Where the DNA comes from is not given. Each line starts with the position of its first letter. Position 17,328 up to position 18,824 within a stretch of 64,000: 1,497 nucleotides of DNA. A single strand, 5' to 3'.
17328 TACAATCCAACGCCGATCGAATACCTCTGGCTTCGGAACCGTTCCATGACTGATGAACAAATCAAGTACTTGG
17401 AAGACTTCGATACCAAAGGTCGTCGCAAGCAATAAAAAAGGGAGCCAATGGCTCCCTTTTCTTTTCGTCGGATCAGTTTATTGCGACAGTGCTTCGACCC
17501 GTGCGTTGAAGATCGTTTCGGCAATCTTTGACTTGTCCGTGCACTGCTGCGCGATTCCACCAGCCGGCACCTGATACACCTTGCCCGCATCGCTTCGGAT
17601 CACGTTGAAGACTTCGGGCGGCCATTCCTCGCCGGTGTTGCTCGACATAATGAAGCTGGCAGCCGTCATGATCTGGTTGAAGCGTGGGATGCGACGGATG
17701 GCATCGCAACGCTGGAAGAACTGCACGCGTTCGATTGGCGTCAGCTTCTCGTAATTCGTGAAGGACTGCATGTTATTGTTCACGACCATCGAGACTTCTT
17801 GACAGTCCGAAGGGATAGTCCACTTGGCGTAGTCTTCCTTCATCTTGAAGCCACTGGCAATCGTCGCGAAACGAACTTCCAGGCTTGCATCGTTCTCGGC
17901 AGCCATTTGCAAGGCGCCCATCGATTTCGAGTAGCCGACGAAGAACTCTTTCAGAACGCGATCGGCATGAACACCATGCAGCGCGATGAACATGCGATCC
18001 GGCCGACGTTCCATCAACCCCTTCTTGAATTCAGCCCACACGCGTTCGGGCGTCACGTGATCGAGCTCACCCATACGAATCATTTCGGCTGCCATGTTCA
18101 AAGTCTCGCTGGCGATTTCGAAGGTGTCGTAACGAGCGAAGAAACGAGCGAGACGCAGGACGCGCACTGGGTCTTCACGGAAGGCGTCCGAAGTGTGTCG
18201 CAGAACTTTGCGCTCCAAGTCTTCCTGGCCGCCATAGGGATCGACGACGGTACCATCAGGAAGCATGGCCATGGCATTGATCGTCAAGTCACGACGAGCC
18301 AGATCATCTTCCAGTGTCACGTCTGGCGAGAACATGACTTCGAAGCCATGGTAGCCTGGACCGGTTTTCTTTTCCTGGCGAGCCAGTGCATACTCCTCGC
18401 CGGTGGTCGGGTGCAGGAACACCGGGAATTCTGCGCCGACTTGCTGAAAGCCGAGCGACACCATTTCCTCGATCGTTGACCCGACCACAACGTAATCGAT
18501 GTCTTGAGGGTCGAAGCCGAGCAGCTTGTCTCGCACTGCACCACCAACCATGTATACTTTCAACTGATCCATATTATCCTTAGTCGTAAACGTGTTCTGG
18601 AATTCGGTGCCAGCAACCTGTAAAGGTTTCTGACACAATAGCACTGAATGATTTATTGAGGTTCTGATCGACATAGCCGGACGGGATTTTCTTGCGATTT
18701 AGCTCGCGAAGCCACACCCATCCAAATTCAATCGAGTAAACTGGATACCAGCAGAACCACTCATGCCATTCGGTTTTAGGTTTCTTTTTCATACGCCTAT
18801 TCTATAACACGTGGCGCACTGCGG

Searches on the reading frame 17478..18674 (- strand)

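Call 66: search_protein_families(library=phrogs, proteins=[window:17478-18674:-], max_evalue=0.00001)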
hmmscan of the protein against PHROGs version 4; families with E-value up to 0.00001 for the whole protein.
window:17478-18674:- (398 aa): 3 families
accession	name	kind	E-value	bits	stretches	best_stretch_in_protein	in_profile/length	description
phrog_2244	-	DNA, RNA and nucleotide metabolism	1.6e-100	338.3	1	38-341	3-326/392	tRNA nucleotidyltransferase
phrog_24229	-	DNA, RNA and nucleotide metabolism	2e-26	94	2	119-218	103-203/245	tRNA nucleotidyltransferase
phrog_1614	-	DNA, RNA and nucleotide metabolism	2e-09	38.5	1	33-190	30-195/268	nucleotidyltransferase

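Call 67: search_protein_families(library=pfam, proteins=[window:17478-18674:-], max_evalue=0.0001)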
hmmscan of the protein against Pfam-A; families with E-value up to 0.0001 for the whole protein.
window:17478-18674:- (398 aa): 2 families
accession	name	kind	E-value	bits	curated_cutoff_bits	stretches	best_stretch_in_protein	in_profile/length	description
PF01743.26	PolyA_pol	-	5.2e-20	72.5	23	1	40-159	1-126/126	Poly A polymerase head domain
PF12627.12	PolyA_pol_RNAbd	-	3.3e-06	27.2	22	1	185-233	2-48/64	Probable RNA and SrmB- binding site of polymerase A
